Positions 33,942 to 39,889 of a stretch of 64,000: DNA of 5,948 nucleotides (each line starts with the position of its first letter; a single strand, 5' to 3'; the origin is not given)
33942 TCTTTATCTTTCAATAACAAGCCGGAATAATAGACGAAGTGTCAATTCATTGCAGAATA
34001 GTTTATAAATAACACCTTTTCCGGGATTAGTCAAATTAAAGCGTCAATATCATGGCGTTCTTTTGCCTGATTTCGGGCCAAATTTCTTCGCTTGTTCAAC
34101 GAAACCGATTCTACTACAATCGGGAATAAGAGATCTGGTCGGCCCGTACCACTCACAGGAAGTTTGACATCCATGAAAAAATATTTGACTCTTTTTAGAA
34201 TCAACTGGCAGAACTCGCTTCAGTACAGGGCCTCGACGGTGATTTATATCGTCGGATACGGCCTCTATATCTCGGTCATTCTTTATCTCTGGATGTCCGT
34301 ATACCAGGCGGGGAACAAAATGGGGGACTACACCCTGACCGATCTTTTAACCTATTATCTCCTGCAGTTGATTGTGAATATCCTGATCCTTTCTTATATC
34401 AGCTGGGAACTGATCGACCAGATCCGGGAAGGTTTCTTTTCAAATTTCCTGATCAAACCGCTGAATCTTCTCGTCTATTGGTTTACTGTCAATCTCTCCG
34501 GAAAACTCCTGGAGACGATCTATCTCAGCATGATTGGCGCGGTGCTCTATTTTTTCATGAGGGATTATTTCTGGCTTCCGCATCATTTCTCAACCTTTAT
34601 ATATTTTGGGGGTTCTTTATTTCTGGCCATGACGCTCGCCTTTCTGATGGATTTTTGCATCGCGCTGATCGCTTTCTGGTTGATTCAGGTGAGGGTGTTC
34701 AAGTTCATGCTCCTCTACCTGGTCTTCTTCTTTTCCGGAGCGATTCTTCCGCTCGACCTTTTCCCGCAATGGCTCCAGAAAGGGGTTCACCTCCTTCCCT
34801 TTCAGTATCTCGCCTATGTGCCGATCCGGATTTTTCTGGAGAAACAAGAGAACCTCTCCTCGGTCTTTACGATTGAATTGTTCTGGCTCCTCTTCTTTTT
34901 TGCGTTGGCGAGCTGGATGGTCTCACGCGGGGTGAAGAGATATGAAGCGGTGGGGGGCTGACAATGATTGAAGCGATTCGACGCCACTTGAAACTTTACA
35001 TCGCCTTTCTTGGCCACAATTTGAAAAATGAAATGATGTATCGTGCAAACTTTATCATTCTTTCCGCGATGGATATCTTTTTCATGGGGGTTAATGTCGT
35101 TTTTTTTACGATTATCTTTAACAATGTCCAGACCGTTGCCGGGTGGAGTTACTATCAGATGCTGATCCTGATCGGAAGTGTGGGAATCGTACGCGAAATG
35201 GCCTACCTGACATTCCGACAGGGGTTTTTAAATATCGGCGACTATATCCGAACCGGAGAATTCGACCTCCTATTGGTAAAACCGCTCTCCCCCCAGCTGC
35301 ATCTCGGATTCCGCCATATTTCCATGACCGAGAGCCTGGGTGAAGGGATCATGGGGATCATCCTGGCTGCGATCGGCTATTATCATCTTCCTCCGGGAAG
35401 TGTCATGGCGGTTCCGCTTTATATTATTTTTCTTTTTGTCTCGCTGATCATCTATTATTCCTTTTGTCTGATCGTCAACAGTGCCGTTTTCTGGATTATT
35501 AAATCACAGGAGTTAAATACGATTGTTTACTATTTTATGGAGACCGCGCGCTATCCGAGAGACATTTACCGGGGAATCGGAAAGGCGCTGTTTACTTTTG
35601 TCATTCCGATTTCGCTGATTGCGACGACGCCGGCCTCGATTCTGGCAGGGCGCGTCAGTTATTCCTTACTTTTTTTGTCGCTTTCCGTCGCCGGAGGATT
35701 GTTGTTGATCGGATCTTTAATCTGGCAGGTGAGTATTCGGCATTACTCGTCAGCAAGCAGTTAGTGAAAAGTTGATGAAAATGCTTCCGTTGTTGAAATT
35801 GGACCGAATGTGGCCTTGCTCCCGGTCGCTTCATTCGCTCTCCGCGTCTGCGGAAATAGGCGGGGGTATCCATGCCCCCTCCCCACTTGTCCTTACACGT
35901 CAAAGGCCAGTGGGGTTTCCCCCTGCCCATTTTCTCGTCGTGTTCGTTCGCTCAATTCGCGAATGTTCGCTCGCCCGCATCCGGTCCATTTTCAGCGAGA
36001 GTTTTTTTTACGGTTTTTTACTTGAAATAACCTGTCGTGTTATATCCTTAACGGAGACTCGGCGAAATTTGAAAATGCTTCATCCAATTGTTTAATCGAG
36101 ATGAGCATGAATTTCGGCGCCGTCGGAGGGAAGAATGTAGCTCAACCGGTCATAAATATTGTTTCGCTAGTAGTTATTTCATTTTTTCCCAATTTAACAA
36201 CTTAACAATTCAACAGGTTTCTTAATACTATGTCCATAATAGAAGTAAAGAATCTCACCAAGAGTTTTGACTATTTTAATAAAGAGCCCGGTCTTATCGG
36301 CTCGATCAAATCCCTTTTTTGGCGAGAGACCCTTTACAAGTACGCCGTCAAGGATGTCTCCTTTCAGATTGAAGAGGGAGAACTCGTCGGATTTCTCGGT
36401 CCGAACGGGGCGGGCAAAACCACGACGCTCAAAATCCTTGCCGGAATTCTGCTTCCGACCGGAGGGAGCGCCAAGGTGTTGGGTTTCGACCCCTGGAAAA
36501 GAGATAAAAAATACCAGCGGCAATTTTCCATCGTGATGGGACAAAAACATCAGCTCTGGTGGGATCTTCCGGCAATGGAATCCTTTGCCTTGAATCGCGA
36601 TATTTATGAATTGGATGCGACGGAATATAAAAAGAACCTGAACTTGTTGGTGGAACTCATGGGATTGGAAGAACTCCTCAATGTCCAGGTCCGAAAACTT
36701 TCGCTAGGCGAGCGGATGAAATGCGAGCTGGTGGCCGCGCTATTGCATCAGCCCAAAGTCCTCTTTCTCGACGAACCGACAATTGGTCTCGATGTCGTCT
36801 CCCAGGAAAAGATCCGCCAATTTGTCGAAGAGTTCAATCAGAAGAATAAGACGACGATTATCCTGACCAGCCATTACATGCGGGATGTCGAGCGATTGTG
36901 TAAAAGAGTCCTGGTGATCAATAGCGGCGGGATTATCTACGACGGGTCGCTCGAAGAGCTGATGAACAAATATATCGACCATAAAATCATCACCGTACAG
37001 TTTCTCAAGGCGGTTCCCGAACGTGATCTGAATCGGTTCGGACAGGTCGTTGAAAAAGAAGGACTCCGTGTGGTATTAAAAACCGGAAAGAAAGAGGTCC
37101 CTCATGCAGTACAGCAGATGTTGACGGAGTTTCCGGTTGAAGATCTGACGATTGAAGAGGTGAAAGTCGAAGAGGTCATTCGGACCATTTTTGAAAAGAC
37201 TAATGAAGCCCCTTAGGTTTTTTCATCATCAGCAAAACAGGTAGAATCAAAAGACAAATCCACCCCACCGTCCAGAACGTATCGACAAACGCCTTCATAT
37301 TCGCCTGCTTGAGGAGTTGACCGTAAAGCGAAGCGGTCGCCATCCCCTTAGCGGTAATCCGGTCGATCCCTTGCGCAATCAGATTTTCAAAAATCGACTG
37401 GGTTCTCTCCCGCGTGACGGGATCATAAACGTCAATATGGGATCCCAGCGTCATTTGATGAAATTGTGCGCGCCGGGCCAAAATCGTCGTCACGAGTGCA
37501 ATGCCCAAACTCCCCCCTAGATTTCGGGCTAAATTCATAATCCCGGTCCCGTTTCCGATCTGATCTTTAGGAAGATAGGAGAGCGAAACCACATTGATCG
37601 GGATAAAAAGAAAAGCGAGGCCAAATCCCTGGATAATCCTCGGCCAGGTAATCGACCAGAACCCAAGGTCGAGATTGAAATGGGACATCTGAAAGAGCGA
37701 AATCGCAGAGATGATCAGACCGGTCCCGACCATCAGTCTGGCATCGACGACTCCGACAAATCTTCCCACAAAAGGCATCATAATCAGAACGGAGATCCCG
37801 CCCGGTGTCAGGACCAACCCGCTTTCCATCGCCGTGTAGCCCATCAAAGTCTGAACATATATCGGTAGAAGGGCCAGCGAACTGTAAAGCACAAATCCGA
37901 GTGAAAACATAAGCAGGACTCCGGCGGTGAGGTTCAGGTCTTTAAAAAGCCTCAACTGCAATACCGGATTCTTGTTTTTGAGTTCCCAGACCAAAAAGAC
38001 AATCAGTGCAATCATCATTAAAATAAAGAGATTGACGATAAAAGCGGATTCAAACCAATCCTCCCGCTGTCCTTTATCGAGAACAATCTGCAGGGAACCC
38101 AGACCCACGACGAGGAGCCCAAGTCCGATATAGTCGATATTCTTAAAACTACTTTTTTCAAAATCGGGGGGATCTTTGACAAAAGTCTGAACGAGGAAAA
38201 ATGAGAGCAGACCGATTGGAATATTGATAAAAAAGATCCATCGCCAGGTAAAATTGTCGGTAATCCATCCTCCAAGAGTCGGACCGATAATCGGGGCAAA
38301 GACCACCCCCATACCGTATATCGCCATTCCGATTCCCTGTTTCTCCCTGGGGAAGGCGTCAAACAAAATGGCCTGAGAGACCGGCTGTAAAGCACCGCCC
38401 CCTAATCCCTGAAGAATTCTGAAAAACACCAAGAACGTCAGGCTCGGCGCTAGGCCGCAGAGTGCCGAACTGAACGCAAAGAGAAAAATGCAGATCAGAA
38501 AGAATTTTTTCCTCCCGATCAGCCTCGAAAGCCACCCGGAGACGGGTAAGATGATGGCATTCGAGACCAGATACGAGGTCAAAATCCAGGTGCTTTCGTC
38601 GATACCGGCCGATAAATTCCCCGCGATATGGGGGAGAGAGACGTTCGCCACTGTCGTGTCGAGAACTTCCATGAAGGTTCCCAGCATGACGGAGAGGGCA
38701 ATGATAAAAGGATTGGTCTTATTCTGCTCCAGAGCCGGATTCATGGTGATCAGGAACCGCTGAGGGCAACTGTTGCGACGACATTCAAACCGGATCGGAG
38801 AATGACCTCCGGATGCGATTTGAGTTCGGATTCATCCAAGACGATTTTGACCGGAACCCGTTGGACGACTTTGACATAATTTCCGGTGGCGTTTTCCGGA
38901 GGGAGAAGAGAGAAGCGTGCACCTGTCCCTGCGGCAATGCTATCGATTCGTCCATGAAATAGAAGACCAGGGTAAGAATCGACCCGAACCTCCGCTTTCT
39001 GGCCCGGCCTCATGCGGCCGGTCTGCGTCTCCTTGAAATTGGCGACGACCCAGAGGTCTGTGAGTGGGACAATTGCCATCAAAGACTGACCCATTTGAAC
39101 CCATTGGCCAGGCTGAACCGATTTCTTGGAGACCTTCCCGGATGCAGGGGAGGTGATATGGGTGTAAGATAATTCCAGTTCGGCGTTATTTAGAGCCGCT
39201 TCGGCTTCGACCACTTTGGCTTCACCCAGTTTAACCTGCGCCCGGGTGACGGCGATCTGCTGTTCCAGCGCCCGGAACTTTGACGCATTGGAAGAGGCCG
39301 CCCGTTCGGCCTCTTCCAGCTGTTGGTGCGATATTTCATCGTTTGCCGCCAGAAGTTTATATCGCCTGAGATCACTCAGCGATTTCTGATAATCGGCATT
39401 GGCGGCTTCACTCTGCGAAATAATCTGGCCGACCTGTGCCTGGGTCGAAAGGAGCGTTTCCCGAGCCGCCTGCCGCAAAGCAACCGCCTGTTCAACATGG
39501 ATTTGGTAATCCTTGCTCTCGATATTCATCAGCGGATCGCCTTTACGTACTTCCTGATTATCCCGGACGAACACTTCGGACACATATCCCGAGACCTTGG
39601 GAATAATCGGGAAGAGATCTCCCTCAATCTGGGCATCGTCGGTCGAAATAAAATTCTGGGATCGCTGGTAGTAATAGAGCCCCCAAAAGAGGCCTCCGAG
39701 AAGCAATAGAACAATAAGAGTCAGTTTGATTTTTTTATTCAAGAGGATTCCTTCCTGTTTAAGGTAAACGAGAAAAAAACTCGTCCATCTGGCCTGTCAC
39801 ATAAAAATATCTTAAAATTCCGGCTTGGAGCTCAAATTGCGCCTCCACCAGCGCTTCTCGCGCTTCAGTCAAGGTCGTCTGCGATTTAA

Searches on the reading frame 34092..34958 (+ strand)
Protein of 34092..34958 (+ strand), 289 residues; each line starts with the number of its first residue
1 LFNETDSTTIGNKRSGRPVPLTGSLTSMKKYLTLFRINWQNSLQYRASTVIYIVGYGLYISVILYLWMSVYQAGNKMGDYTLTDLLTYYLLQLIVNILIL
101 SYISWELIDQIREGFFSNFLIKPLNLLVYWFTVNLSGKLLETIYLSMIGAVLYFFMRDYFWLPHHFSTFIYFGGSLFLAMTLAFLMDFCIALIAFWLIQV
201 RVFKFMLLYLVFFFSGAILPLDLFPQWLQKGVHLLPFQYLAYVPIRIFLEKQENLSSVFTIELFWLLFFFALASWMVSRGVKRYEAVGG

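Call 32: search_protein_families(library=pfam, proteins=[window:34092-34958:+], max_evalue=0.00001)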
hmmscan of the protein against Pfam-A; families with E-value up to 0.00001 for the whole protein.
window:34092-34958:+ (289 aa): 1 family
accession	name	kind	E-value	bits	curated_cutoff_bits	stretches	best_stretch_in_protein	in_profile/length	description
PF06182.17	ABC2_membrane_6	-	4.7e-21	76.1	22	1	59-288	3-229/229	ABC-2 family transporter protein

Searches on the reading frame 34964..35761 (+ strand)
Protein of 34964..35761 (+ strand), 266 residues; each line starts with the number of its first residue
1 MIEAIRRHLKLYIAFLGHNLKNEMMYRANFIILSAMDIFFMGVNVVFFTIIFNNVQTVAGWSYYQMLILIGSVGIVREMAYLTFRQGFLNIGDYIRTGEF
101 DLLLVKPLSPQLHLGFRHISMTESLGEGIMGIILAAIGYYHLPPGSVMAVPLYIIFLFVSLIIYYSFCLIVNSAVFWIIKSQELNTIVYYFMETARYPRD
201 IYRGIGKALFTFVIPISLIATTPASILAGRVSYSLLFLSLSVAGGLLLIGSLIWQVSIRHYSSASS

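Call 32: search_protein_families(library=pfam, proteins=[window:34964-35761:+], max_evalue=0.00001)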
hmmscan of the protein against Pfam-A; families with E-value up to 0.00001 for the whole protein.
window:34964-35761:+ (266 aa): 1 family
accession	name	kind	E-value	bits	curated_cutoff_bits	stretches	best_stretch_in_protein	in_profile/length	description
PF06182.17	ABC2_membrane_6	-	4.7e-42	144.8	22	1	41-265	4-229/229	ABC-2 family transporter protein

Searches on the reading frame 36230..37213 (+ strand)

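Call 32: search_protein_families(library=pfam, proteins=[window:36230-37213:+], max_evalue=0.00001)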
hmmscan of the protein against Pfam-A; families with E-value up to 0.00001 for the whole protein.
window:36230-37213:+ (328 aa): 2 families
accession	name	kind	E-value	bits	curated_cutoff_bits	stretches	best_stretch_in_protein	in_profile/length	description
PF00005.33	ABC_tran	-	2.5e-26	93.3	25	1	40-184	1-136/137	ABC transporter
PF13304.12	AAA_21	-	7.3e-15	56.2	27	1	147-215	228-298/304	AAA domain, putative AbiEii toxin, Type IV TA system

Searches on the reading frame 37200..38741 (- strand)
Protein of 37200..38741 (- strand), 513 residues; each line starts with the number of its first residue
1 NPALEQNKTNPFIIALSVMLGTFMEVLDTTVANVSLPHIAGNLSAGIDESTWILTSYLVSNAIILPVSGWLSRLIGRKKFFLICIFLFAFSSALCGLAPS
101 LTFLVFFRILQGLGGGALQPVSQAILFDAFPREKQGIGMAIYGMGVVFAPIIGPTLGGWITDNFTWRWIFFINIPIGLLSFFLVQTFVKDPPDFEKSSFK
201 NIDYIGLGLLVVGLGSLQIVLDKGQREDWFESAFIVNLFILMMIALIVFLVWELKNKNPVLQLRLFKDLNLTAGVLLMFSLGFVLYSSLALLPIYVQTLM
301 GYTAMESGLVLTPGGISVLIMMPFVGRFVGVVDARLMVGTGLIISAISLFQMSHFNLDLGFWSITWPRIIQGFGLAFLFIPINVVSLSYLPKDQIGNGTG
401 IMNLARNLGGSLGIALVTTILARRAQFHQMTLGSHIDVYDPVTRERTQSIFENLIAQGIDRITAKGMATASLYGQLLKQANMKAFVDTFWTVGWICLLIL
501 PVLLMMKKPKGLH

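Call 32: search_protein_families(library=pfam, proteins=[window:37200-38741:-], max_evalue=0.00001)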
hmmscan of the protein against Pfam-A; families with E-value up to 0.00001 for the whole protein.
window:37200-38741:- (513 aa): 3 families
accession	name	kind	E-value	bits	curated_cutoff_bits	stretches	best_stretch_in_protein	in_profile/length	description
PF07690.21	MFS_1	-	2.4e-61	208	33.4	1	18-413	1-346/347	Major Facilitator Superfamily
PF00083.30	Sugar_tr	-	1e-10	41.5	22.3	1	20-193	7-196/452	Sugar (and other) transporter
PF06609.19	TRI12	-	1.1e-06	27.9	23.2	1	33-299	64-337/599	Fungal trichothecene efflux pump (TRI12)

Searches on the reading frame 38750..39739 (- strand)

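Call 32: search_protein_families(library=pfam, proteins=[window:38750-39739:-], max_evalue=0.00001)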
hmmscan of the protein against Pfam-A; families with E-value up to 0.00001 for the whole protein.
window:38750-39739:- (329 aa): 5 families
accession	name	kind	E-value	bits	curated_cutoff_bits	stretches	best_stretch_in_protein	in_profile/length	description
PF16576.10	HlyD_D23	-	8.3e-25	87.8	30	1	43-269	20-185/214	Barrel-sandwich domain of CusB or HlyD membrane-fusion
PF13437.12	HlyD_3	-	5.3e-19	69.4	22.2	1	195-277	2-79/106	HlyD family secretion protein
PF00529.27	CusB_dom_1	-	4.5e-15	56.1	26.5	1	156-325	12-88/89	Cation efflux system protein CusB domain 1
PF13533.13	Biotin_lipoyl_2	-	1.5e-11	44.2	29.8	1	45-73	3-31/32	Biotin-lipoyl like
PF00364.28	Biotin_lipoyl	-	1.5e-06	28.3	22.1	0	49-73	49-73/73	Biotin-requiring enzyme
